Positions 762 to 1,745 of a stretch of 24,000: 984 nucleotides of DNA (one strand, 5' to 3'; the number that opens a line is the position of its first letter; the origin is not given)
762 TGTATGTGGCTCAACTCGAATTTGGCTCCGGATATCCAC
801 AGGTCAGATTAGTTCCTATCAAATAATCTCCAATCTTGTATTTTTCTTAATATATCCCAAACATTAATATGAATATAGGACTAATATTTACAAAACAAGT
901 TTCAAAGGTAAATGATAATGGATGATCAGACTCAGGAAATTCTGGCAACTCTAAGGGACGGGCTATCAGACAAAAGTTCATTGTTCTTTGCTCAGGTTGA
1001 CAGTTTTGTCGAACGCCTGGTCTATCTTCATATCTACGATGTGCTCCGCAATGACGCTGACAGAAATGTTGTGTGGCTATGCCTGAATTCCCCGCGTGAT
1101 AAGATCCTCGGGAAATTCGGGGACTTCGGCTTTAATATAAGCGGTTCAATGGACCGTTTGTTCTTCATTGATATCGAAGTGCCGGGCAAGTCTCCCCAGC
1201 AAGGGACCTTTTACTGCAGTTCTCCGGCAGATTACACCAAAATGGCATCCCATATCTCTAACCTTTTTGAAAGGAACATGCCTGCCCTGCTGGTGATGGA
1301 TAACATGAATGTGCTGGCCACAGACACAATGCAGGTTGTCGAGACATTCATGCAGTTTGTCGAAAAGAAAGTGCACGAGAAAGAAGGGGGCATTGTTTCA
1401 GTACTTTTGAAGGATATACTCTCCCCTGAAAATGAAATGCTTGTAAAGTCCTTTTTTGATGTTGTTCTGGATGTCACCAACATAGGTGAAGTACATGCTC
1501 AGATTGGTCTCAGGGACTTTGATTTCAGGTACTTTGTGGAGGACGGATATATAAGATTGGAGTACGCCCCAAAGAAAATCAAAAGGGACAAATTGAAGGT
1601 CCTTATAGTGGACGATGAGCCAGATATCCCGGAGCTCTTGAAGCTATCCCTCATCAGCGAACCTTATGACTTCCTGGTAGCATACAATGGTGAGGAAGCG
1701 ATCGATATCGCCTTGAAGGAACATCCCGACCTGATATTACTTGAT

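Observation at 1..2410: P-loop-dead KaiC-like domains paired or fused with receiver domains next to the archaellum motor genes: candidate undescribed motility-control module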

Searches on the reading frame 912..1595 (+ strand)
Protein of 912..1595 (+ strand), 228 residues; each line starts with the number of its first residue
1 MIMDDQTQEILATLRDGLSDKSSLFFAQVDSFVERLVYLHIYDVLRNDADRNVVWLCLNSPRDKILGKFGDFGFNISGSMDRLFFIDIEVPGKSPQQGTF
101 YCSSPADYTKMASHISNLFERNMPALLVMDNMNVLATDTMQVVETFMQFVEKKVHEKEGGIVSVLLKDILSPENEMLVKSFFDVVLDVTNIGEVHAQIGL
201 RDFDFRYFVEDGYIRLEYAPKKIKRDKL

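Call 17: find_homologous_proteins(query=window:912-1595:+)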
Query window:912-1595:+ (228 aa): 33 proteins with E <= 0.001 among 143 candidates.
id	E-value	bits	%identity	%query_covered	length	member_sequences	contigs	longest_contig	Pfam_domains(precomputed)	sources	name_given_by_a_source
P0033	5.2e-130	450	91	100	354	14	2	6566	PF00072.31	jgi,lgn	-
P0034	5.8e-126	437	86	100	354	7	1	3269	PF00072.31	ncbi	-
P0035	8.2e-124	429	86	99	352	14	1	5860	PF00072.31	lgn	-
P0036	1.2e-110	386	76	99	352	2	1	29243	PF00072.31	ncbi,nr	ncbi:MAG: response regulator [Methanolobus sp.]|nr:response regulator [Methanolobus sp.]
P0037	2.5e-108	379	75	99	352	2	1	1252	PF00072.31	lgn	-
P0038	7.4e-107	374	75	99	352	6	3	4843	PF00072.31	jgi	jgi:CheY-like chemotaxis protein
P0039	1.1e-105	370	73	99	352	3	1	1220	PF06745.20,PF00072.31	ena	-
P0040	1.8e-104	366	76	99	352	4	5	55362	PF00072.31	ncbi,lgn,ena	-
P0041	2.4e-97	343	70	99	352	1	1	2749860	PF00072.31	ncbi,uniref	ncbi:response regulator [Methanolobus sp. ZRKC3]|uniref:response regulator transcription factor n=1 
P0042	1.4e-89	318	63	99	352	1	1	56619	PF00072.31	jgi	jgi:CheY-like chemotaxis protein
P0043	3.0e-89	317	63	99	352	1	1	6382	PF00072.31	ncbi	-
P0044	3.1e-89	316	64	99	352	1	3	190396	PF00072.31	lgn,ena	-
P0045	2.8e-88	313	62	99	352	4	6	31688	PF00072.31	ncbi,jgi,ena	-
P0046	1.4e-86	308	62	99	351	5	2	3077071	PF00072.31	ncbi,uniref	ncbi:response regulator [Methanolobus sp. ZRKC5]|uniref:response regulator n=1 Tax=unclassified Meth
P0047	2.3e-86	307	61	99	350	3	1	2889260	PF00072.31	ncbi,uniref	ncbi:response regulator transcription factor [Methanolobus sp. WCC5]|uniref:response regulator trans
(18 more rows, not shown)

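Call 29: find_homologous_proteins(query=A3, max_evalue=0.01)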
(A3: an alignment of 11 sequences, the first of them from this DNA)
Query A3 (11 sequences) (226 aa, profile of the alignment): 60 proteins with E <= 0.01 among 3199 candidates.
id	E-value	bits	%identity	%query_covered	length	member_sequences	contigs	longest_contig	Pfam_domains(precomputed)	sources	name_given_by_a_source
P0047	1.9e-117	409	61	99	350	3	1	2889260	PF00072.31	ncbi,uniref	ncbi:response regulator transcription factor [Methanolobus sp. WCC5]|uniref:response regulator trans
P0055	8.1e-117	407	60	99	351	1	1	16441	PF00072.31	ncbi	-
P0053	3.5e-116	405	62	99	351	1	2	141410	PF00072.31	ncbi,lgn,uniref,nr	ncbi:response regulator [Methanolobus profundi]|uniref:Response regulator receiver domain-containing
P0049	5.8e-116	404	62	99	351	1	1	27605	PF00072.31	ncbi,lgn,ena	-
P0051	6.7e-116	404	62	99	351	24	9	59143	PF00072.31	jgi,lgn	jgi:CheY-like chemotaxis protein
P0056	1.3e-115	403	58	99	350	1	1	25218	PF00072.31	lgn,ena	-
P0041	2.9e-115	402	70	99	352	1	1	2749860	PF00072.31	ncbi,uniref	ncbi:response regulator [Methanolobus sp. ZRKC3]|uniref:response regulator transcription factor n=1 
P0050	3.2e-115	402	61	99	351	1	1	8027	PF00072.31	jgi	jgi:CheY-like chemotaxis protein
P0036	1.6e-114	399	75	99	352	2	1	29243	PF00072.31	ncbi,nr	ncbi:MAG: response regulator [Methanolobus sp.]|nr:response regulator [Methanolobus sp.]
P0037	2.6e-114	399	75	99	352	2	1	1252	PF00072.31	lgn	-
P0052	2.9e-114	398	61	99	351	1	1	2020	PF00072.31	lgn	-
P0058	9.9e-114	397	59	99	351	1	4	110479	PF00072.31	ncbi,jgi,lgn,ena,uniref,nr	ncbi:response regulator [Methanolobus sp.]|uniref:response regulator n=1 Tax=Methanolobus sp. TaxID=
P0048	1.0e-113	397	62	99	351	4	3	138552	PF00072.31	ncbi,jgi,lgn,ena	-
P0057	1.1e-113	397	59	99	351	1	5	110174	PF00072.31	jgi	jgi:CheY-like chemotaxis protein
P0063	1.1e-113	396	58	96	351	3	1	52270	PF00072.31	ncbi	-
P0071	3.4e-108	379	47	98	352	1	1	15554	PF00072.31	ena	-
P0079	3.0e-105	369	49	99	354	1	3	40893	PF00072.31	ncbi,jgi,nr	ncbi:MAG TPA: response regulator [Methanosarcinaceae archaeon]|nr:response regulator [Methanosarcina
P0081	1.5e-102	360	48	98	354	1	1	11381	PF00072.31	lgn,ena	-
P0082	1.3e-94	334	49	98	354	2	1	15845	PF00072.31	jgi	-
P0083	4.8e-94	332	54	98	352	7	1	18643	PF00072.31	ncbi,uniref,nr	ncbi:response regulator transcription factor [Methanohalobium sp.]|uniref:response regulator transcr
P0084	1.3e-92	328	50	100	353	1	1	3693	PF00072.31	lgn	-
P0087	4.6e-89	316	50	100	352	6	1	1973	PF00072.31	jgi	-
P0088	2.0e-81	291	44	99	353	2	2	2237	PF00072.31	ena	-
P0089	7.3e-81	289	43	98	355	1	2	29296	PF00072.31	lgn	-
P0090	2.3e-80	288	46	98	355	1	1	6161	PF00072.31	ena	-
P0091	5.3e-62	227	38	100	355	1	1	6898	PF00072.31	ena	-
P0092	1.3e-38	151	40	56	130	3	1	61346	-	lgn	-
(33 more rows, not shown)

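Call 30: find_encoding_contigs(protein=P0083, flank=10000, max_places=2)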
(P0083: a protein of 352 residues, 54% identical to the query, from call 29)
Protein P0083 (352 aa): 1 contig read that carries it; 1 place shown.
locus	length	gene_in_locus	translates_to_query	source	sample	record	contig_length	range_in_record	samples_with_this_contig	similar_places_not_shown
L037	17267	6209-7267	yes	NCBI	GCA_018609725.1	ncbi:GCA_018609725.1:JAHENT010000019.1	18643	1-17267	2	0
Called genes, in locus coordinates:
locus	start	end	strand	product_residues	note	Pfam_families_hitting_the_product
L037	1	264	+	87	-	?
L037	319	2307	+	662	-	PF12439:GDE_N, PF06202:GDE_C, PF12899:Glyco_hydro_100 (faint), PF22422:MGH1-like_GH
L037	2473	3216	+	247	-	PF27246:MJ1433_N, PF27232:MJ1433_C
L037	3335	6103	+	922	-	PF01411:tRNA-synt_2c, PF07973:tRNA_SAD, PF02272:DHHA1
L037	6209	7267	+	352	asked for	PF00072:Response_reg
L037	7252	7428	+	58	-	-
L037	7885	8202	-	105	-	-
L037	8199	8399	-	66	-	PF12323:HTH_OrfB_IS605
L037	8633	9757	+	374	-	PF05377:FlaC_arch, PF04659:Arch_fla_DE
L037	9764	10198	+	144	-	PF01917:Flagellin_arch-type, PF19516:DUF6049 (weak)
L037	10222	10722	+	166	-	PF01917:Flagellin_arch-type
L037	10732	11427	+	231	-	PF06745:ATPase, PF20720:nSTAND3 (faint)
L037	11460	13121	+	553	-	PF00437:T2SSE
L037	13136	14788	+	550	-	PF00482:T2SSF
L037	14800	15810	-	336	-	PF00180:Iso_dh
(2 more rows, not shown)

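Call 31: find_encoding_contigs(protein=P0089, flank=10000, max_places=2)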
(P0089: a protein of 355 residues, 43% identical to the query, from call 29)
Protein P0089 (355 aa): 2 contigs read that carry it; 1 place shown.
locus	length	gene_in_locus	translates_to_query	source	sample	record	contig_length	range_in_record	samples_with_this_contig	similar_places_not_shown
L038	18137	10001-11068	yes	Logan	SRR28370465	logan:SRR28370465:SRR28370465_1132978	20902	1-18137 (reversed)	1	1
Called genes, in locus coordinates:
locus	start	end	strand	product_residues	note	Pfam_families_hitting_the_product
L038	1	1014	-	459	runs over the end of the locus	PF00266:Aminotran_5, PF05889:SepSecS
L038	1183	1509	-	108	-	-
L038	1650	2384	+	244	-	PF00899:ThiF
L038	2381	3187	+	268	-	PF02540:NAD_synthase (weak)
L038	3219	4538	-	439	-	PF01656:CbiA, PF13500:AAA_26, PF07685:GATase_3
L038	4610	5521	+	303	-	PF13353:Fer4_12 (faint), PF04055:Radical_SAM, PF06463:Mob_synth_C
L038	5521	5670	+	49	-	-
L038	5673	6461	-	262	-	PF01975:SurE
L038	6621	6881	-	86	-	-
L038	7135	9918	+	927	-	PF01411:tRNA-synt_2c, PF07973:tRNA_SAD, PF02272:DHHA1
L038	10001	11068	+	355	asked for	PF00072:Response_reg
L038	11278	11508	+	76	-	PF13370:Fer4_13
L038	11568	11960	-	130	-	PF02627:CMD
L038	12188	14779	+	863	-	PF00133:tRNA-synt_1, PF09334:tRNA-synt_1g, PF08264:Anticodon_1, PF19302:DUF5915 (weak)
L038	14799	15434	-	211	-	PF01914:MarC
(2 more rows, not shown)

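Call 32: find_encoding_contigs(protein=P0091, flank=10000, max_places=2)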
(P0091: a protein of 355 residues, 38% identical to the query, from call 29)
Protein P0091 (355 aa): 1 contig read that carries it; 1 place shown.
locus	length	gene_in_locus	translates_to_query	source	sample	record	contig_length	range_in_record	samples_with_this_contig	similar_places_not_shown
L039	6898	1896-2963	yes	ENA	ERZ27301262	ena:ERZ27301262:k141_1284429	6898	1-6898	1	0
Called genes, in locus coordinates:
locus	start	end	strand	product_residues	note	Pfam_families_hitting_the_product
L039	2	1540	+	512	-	?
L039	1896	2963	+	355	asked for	PF00072:Response_reg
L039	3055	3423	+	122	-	PF00072:Response_reg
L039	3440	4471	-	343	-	PF05958:tRNA_U5-meth_tr (faint), PF02390:Methyltransf_4 (weak), PF08241:Methyltransf_11 (weak), PF09445:Methyltransf_15, PF13649:Methyltransf_25, PF13847:Methyltransf_31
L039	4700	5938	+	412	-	PF05377:FlaC_arch, PF04659:Arch_fla_DE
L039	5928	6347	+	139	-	PF01917:Flagellin_arch-type (weak)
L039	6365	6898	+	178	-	?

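Call 33: find_encoding_contigs(protein=P0090, flank=10000, max_places=2)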
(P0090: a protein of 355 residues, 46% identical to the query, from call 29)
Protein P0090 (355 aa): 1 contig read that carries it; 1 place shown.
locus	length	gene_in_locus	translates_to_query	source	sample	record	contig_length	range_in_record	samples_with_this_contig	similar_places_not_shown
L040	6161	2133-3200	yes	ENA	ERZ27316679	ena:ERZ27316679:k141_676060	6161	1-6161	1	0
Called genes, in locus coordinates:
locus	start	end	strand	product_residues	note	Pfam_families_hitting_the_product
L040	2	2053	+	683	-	?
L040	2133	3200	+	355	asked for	PF00072:Response_reg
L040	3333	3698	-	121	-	PF02627:CMD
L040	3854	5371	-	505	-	PF00199:Catalase, PF06628:Catalase-rel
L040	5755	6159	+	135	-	?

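Call 34: find_encoding_contigs(protein=P0082, flank=10000, max_places=2)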
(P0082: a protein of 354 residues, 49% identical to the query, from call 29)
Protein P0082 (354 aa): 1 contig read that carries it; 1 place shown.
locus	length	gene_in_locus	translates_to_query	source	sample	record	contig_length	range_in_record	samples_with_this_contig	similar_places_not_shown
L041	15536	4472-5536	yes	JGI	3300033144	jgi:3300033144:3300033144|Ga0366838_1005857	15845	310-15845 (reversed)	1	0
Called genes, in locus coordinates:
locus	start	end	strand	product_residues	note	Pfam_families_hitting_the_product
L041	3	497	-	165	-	?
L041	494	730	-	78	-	-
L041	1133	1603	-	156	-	-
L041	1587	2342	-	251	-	PF00919:UPF0004, PF04055:Radical_SAM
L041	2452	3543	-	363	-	PF03320:FBPase_glpX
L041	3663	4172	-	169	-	PF08617:CGI-121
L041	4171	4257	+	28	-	-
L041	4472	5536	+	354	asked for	PF00072:Response_reg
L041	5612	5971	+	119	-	PF00072:Response_reg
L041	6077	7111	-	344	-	PF02390:Methyltransf_4, PF09445:Methyltransf_15, PF13847:Methyltransf_31, PF08241:Methyltransf_11 (weak), PF13649:Methyltransf_25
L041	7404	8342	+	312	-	PF14522:Cytochrome_C7 (faint), PF09699:Paired_CXXCH_1 (faint), PF14537:Cytochrom_c3_2 (faint)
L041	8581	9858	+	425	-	PF05377:FlaC_arch, PF04659:Arch_fla_DE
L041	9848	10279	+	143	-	PF01917:Flagellin_arch-type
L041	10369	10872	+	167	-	PF01917:Flagellin_arch-type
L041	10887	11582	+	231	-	PF06745:ATPase, PF23442:DUF7125 (faint)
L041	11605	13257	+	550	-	PF00437:T2SSE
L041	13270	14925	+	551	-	PF00482:T2SSF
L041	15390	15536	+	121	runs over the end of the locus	-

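Call 35: find_encoding_contigs(protein=P0079, flank=10000, max_places=2)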
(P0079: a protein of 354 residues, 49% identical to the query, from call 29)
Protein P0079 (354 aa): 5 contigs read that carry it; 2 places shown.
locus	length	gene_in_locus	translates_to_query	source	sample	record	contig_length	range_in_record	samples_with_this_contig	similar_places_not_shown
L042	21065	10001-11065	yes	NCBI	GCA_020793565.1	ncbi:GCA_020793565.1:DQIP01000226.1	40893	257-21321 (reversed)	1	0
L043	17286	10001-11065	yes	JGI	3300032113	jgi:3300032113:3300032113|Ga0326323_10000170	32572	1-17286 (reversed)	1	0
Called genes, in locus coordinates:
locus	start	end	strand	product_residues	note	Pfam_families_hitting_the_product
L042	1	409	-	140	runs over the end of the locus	PF09579:Spore_YtfJ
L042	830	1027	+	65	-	PF01938:TRAM, PF21579:PabTrmU54_TRAM_dom (weak)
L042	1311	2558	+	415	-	PF07693:KAP_NTPase (weak)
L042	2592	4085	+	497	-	PF13424:TPR_12, PF13424:TPR_12, PF00515:TPR_1, PF17874:TPR_MalT, PF00515:TPR_1, PF13424:TPR_12, PF17874:TPR_MalT, PF13424:TPR_12, +27 more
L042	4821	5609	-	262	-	PF01975:SurE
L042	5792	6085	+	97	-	-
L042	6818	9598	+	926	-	PF01411:tRNA-synt_2c, PF07973:tRNA_SAD, PF02272:DHHA1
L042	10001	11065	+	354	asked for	PF00072:Response_reg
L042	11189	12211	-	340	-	PF02390:Methyltransf_4, PF09445:Methyltransf_15, PF13649:Methyltransf_25, PF13847:Methyltransf_31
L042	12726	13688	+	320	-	PF02085:Cytochrom_CIII (faint), PF14522:Cytochrome_C7 (faint), PF22113:Mtrc-MtrF_II-IV_dom (faint), PF14537:Cytochrom_c3_2 (weak)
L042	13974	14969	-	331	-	PF00180:Iso_dh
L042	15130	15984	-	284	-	PF24830:DUF7714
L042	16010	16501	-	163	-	PF00694:Aconitase_C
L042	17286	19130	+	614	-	PF01850:PIN (weak), PF00437:T2SSE (weak), PF00013:KH_1 (weak)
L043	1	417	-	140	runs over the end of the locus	PF09579:Spore_YtfJ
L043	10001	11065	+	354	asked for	PF00072:Response_reg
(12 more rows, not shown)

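Call 36: list_cluster_members(proteins=[P0089, P0090, P0091, P0082, P0088, P0084, P0087, P0071, P0081, P0092])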
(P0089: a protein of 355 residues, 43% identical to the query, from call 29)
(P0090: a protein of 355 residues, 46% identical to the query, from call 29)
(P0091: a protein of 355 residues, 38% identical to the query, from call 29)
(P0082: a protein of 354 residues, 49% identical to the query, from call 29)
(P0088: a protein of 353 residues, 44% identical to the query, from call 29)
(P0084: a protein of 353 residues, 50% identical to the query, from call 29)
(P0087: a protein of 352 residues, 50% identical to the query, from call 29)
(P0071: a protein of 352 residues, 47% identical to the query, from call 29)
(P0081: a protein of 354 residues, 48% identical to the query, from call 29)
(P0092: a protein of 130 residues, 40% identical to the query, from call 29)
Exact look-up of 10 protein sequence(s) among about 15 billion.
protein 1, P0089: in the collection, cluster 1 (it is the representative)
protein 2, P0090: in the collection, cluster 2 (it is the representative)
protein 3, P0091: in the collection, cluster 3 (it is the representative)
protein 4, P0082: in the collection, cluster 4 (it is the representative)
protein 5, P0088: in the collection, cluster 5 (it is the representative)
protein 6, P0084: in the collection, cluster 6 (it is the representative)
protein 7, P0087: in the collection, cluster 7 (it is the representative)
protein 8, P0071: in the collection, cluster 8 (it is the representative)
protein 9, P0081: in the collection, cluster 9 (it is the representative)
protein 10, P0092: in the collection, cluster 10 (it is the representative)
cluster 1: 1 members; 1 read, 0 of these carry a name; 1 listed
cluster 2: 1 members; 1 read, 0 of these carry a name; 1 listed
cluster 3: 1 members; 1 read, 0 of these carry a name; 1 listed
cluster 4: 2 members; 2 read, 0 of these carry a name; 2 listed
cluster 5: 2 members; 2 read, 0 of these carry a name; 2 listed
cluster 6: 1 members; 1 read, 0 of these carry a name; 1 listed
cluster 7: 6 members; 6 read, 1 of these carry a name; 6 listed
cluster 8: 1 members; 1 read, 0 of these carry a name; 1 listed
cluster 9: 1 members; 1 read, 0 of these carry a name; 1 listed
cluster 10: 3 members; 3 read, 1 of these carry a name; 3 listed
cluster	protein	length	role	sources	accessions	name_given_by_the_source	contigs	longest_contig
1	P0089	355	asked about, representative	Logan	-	-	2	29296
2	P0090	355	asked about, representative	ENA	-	-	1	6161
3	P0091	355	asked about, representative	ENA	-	-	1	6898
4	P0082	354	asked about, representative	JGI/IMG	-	-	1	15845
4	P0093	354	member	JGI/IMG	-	-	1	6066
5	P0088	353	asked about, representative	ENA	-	-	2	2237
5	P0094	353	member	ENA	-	-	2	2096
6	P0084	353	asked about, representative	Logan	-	-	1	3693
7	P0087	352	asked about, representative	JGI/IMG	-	-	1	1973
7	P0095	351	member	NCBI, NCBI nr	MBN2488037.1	MAG: response regulator [Methanosarcinaceae archaeon] | response regulator [Methanosarcinaceae archaeon]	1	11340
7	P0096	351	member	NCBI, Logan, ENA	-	-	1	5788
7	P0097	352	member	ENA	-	-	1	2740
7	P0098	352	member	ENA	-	-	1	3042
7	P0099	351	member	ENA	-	-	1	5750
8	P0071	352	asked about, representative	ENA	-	-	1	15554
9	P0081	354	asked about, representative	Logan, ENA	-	-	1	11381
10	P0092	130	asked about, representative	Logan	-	-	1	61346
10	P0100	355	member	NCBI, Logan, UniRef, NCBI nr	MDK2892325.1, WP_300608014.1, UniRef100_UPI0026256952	response regulator [Methanohalophilus sp.] | response regulator n=1 Tax=Methanohalophilus sp. TaxID=1966352 RepID=UPI0026256952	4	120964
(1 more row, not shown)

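Call 37: find_encoding_contigs(protein=P0100, flank=10000, max_places=2)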
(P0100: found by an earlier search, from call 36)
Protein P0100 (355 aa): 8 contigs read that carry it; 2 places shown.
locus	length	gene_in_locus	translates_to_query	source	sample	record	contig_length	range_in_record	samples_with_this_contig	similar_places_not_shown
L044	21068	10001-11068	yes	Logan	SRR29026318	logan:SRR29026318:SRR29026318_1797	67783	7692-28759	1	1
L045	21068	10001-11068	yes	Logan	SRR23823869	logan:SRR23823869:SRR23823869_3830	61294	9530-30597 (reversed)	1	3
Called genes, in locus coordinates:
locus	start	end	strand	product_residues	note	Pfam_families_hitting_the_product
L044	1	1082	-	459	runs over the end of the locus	PF00266:Aminotran_5, PF05889:SepSecS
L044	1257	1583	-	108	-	-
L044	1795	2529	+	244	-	PF00899:ThiF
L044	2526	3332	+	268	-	PF02540:NAD_synthase (weak)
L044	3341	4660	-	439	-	PF01656:CbiA, PF13500:AAA_26, PF07685:GATase_3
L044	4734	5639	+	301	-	PF13353:Fer4_12 (faint), PF04055:Radical_SAM, PF06463:Mob_synth_C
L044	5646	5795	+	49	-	-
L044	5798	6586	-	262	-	PF01975:SurE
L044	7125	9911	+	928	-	PF01411:tRNA-synt_2c, PF07973:tRNA_SAD, PF02272:DHHA1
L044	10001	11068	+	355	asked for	PF00072:Response_reg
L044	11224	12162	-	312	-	PF07670:Gate (weak)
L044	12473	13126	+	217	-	PF24368:DUF7524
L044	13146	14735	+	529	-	PF06418:CTP_synth_N, PF00117:GATase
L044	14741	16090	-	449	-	PF01142:TruD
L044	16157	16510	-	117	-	PF01981:PTH2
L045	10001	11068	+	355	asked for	PF00072:Response_reg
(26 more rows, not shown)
